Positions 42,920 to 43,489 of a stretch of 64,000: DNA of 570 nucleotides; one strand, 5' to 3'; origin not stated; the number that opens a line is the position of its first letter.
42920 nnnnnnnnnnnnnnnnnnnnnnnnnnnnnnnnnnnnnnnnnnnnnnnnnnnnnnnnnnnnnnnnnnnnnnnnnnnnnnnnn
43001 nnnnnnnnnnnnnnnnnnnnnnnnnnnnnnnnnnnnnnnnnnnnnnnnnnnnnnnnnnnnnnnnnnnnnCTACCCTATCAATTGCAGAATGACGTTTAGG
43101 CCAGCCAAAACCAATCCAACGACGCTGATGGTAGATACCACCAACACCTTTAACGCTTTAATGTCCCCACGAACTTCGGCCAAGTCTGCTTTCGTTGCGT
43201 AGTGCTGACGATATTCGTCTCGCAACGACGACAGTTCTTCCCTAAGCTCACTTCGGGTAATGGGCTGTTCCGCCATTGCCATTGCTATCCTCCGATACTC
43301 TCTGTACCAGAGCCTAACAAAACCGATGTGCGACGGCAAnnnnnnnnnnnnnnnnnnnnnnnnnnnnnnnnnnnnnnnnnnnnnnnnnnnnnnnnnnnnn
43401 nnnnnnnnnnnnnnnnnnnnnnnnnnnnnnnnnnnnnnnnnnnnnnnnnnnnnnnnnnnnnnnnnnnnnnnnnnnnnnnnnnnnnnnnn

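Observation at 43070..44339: Lower-GC two-gene islet: AbiTii-like protein plus a small XhlA/DUF1640-like membrane protein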

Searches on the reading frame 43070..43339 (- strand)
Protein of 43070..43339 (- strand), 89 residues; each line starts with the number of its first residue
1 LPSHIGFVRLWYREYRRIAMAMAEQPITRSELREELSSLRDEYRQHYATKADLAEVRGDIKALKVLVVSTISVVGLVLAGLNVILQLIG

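Call 3: search_protein_families(library=pfam, proteins=[window:43070-43339:-], max_evalue=1)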
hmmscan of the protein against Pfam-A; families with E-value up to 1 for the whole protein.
window:43070-43339:- (89 aa): 2 families
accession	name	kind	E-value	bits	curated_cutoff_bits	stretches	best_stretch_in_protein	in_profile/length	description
PF10545.15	MADF_DNA_bdg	-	0.058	14.2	22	1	13-51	27-64/84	Alcohol dehydrogenase transcription factor Myb/SANT-like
PF13624.11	SurA_N_3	-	0.1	12.9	27.2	1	23-68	45-93/162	SurA-like N-terminal domain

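Call 4: search_protein_families(library=padloc, proteins=[window:43070-43339:-], max_evalue=1)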
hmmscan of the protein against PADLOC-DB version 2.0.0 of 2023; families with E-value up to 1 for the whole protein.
window:43070-43339:- (89 aa): 0 families

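Call 5: search_protein_families(library=ncbifam, proteins=[window:43070-43339:-], max_evalue=1)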
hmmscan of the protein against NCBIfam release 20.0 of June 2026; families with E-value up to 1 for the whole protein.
window:43070-43339:- (89 aa): 0 families

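Call 6: search_protein_families(library=phrogs, proteins=[window:43070-43339:-], max_evalue=1)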
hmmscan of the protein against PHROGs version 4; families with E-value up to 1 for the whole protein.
window:43070-43339:- (89 aa): 6 families
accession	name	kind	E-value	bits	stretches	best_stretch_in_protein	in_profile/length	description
phrog_11350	-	unknown function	0.12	13.5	1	47-85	67-105/108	-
phrog_462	-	other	0.13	13.5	1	28-61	46-80/101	lipoprotein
phrog_5820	-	unknown function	0.16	12.6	1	30-83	87-155/200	-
phrog_13567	-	unknown function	0.17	13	1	14-42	39-66/82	-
phrog_9415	-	unknown function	0.31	11.9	1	34-62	53-82/168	-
phrog_1018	-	head and packaging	0.37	11.7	1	22-57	233-269/280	head scaffolding protein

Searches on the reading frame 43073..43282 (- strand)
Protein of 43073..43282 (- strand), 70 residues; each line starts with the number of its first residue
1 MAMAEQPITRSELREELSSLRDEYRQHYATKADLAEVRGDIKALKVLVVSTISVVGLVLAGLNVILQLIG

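Call 15: find_homologous_proteins(query=window:43073-43282:-, max_evalue=0.01)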
Query seq(70 aa) (70 aa): 66 proteins with E <= 0.01 among 110 candidates.
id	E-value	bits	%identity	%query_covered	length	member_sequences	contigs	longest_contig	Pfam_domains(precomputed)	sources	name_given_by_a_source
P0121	4.8e-34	132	99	100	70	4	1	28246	-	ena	-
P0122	5.4e-32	126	94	100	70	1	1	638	-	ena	-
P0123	7.6e-32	125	94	100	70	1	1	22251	-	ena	-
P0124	2.9e-31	123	91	100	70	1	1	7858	-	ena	-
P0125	7.4e-31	122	91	100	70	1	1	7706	-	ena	-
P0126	7.5e-31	122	90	100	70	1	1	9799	-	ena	-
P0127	7.6e-29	116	87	100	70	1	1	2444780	-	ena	-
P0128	2.0e-28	114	84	100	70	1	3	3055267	-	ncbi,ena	-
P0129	9.1e-28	112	81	100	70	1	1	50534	-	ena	-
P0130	1.3e-27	112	86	100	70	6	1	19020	-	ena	-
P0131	9.3e-27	109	75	100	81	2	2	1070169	-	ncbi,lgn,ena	-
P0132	1.7e-26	108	81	97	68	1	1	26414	-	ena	-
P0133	1.1e-25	106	69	100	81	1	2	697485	-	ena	-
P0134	2.1e-25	105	76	100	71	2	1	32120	-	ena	-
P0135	7.6e-25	103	76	97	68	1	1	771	-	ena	-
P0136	2.3e-24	102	74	100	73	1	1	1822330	-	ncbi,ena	-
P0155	4.2e-8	51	49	91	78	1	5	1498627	PF07798.17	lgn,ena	-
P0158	6.2e-7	47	46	91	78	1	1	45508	PF07798.17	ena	-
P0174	5.6e-4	38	48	81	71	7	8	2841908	-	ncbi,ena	-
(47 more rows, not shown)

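Call 20: find_encoding_contigs(protein=P0136, flank=5000, max_places=3)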
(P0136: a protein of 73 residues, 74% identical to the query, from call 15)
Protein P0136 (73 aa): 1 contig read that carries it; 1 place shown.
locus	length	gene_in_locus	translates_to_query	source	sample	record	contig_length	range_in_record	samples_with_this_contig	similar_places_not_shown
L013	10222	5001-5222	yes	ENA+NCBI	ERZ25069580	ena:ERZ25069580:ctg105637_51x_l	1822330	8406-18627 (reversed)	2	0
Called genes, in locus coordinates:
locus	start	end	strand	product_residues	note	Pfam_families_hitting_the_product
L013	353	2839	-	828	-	PF13191:AAA_16 (faint)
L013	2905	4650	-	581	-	PF02129:Peptidase_S15, PF08530:PepX_C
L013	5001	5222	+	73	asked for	-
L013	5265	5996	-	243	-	PF13489:Methyltransf_23, PF05401:NodS (weak), PF13649:Methyltransf_25, PF13847:Methyltransf_31, PF08241:Methyltransf_11, PF08242:Methyltransf_12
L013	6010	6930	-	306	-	PF01547:SBP_bac_1, PF13531:SBP_bac_11, PF13416:SBP_bac_8, PF13343:SBP_bac_6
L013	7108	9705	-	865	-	PF17900:Peptidase_M1_N, PF01433:Peptidase_M1, PF11838:ERAP1_C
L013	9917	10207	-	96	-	PF14384:BrnA_antitoxin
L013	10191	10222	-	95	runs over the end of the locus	PF04365:BrnT_toxin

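Call 21: find_encoding_contigs(protein=P0131, flank=5000, max_places=3)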
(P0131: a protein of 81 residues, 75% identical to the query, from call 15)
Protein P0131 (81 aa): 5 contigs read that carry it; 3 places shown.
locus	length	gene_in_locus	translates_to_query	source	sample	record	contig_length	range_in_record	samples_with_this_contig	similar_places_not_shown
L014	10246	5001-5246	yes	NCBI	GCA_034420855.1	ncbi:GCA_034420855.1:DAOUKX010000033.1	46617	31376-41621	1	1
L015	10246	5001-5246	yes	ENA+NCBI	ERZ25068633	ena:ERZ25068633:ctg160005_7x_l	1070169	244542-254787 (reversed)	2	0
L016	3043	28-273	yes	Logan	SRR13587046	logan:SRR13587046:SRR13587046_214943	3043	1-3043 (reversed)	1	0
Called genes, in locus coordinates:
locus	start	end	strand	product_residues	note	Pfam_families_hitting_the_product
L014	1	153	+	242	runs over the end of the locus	PF01391:Collagen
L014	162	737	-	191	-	PF07676:PD40 (faint), PF26549:Tricorn_N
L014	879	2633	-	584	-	PF02129:Peptidase_S15, PF08530:PepX_C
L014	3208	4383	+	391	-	PF10592:AIPR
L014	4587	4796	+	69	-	-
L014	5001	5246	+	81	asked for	-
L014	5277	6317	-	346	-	PF13531:SBP_bac_11, PF01547:SBP_bac_1, PF13416:SBP_bac_8, PF13343:SBP_bac_6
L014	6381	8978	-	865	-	PF17900:Peptidase_M1_N, PF01433:Peptidase_M1, PF11838:ERAP1_C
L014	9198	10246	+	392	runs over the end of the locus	PF07690:MFS_1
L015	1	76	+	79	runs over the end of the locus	PF13340:DUF4096 (weak)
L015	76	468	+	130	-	PF01609:DDE_Tnp_1, PF13586:DDE_Tnp_1_2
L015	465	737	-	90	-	-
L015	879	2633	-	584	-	PF02129:Peptidase_S15, PF08530:PepX_C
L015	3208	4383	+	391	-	PF10592:AIPR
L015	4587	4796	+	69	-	-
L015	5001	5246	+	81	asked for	-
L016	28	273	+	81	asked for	-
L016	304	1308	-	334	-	PF13531:SBP_bac_11, PF01547:SBP_bac_1, PF13416:SBP_bac_8, PF13343:SBP_bac_6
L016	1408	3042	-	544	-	?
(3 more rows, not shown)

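Call 22: find_encoding_contigs(protein=P0127, flank=5000, max_places=3)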
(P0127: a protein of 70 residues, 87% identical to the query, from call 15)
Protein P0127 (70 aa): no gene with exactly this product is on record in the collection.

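Call 43: search_protein_families(library=pfam, alignment_id=A3, max_evalue=0.01)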
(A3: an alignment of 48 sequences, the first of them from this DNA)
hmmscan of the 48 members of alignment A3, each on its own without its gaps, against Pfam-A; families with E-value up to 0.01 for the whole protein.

A. member 1, seq(70 aa): 0 families

B. families by the number of members that match (of 48 scanned): 3 families
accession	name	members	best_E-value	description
PF07798.16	CCDC90-like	10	1.1e-06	Coiled-coil domain-containing protein 90-like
PF04884.20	UVB_sens_prot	1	0.0036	Vitamin B6 photo-protection and homoeostasis domain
PF07381.18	EarA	1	0.0083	EarA-like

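Call 60: find_encoding_contigs(protein=P0174, flank=4000, max_places=5)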
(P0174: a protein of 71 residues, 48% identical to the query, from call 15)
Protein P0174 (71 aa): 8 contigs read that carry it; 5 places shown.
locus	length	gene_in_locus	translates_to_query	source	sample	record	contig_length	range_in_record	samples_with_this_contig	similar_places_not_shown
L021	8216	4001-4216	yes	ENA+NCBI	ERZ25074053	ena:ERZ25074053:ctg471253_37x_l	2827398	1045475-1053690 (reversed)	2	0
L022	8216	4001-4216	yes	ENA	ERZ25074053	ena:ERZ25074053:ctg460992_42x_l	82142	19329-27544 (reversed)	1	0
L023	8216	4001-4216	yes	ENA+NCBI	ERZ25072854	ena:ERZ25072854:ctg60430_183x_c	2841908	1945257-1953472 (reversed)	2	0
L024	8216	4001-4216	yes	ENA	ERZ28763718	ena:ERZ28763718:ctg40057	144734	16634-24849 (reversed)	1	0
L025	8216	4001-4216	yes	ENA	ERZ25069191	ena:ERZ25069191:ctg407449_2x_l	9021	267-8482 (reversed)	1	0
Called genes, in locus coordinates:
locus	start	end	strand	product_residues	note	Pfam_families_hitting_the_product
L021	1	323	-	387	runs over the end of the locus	PF02803:Thiolase_C (faint), PF22691:Thiolase_C_1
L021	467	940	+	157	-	PF03352:Adenine_glyco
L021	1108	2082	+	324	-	PF00389:2-Hacid_dh (weak), PF02826:2-Hacid_dh_C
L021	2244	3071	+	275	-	-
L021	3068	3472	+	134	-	PF01850:PIN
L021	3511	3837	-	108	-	PF07978:NIPSNAP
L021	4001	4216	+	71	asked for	-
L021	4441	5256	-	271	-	PF02548:Pantoate_transf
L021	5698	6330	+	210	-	-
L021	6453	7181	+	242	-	PF00702:Hydrolase, PF13419:HAD_2 (weak)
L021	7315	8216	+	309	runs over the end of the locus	PF03069:FmdA_AmdA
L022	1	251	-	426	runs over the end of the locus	PF09925:DUF2157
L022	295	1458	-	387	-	PF02803:Thiolase_C (faint), PF22691:Thiolase_C_1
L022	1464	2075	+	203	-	PF03352:Adenine_glyco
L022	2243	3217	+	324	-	PF00389:2-Hacid_dh (weak), PF02826:2-Hacid_dh_C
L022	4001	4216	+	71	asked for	-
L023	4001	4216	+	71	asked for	-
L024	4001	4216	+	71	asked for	-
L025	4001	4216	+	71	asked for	-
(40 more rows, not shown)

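Call 61: find_encoding_contigs(protein=P0155, flank=4000, max_places=4)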
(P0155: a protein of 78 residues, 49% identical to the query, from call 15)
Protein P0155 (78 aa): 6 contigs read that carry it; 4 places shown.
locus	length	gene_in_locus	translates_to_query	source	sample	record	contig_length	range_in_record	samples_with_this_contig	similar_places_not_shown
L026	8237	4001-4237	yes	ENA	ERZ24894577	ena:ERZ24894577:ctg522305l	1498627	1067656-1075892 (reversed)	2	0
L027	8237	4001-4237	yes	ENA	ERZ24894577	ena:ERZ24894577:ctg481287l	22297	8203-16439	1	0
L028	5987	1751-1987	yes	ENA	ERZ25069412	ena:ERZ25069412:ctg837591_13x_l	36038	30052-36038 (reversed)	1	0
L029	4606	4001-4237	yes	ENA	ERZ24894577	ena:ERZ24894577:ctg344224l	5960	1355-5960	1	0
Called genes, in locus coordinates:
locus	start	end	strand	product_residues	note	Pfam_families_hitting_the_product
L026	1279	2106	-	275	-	PF12697:Abhydrolase_6, PF00561:Abhydrolase_1 (weak), PF12146:Hydrolase_4, PF00326:Peptidase_S9 (weak)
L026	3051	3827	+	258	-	PF00106:adh_short, PF08659:KR, PF13561:adh_short_C2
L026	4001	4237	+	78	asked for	PF07798:CCDC90-like (weak)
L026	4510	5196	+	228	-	PF04909:Amidohydro_2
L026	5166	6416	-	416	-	PF06779:MFS_4, PF07690:MFS_1, PF12832:MFS_1_like (weak), PF07690:MFS_1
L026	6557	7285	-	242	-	PF13302:Acetyltransf_3 (faint), PF00583:Acetyltransf_1, PF13508:Acetyltransf_7, PF13673:Acetyltransf_10, PF08445:FR47 (weak)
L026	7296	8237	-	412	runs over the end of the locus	PF13433:Peripla_BP_5, PF13458:Peripla_BP_6, PF01094:ANF_receptor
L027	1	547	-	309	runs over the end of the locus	PF20247:DUF6602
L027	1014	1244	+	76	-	PF04255:DUF433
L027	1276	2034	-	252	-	PF12697:Abhydrolase_6, PF12146:Hydrolase_4, PF00561:Abhydrolase_1 (weak), PF00326:Peptidase_S9 (weak)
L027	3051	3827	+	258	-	PF00106:adh_short, PF08659:KR, PF13561:adh_short_C2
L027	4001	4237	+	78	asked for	PF07798:CCDC90-like (weak)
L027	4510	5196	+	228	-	PF04909:Amidohydro_2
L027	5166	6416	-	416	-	PF06779:MFS_4, PF07690:MFS_1, PF12832:MFS_1_like (weak), PF07690:MFS_1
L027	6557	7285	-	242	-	PF13302:Acetyltransf_3 (faint), PF00583:Acetyltransf_1, PF13508:Acetyltransf_7, PF13673:Acetyltransf_10, PF08445:FR47 (weak)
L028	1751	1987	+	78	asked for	PF07798:CCDC90-like (weak)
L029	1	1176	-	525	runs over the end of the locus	PF00496:SBP_bac_5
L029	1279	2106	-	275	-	PF12697:Abhydrolase_6, PF00561:Abhydrolase_1 (weak), PF12146:Hydrolase_4, PF00326:Peptidase_S9 (weak)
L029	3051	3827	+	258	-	PF00106:adh_short, PF08659:KR, PF13561:adh_short_C2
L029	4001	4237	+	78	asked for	PF07798:CCDC90-like (weak)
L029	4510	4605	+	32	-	?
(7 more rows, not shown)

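Call 80: find_related_loci(query=A3, collection=viral_contigs, flank=5000)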
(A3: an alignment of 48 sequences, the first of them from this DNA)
Query A3 (70 aa) in viral_contigs; peptide patterns used: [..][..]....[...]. (x = any residue, [..] = any of these).
9 stretches matched a pattern, but none encodes a relative of the query by tblastn (E <= 1e-3).

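Call 93: predict_structure(alignment_id=A3)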
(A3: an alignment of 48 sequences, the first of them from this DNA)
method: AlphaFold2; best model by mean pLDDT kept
length: 70 residues; sequences in the alignment: 48
mean_pLDDT: 83.3   pTM: 0.42
mean pLDDT of the five models: 83.3, 81.3, 79.8, 78.0, 68.9
residues with pLDDT >= 90: 31; 70-90: 25; 50-70: 13; < 50: 1
segments of 3 or more residues with pLDDT < 50: none
pLDDT, mean of each block of 10 residues (from residue 1): 62 84 70 82 95 96 94
secondary structure, 60 per line:
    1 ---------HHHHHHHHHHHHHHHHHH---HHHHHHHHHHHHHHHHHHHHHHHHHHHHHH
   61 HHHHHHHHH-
elements in order: H10-27 H31-69

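Call 97: search_protein_families(library=pfam, proteins=[L014:3208-4383:+, L014:4587-4796:+], max_evalue=0.01)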
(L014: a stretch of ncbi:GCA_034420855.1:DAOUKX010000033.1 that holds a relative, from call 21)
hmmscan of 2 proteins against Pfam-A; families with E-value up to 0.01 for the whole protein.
L014:3208-4383:+ (391 aa): 1 family
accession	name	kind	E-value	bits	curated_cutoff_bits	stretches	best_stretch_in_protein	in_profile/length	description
PF10592.14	AIPR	-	5.8e-26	92.3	25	1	48-202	1-159/308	AIPR protein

L014:4587-4796:+ (69 aa): 0 families
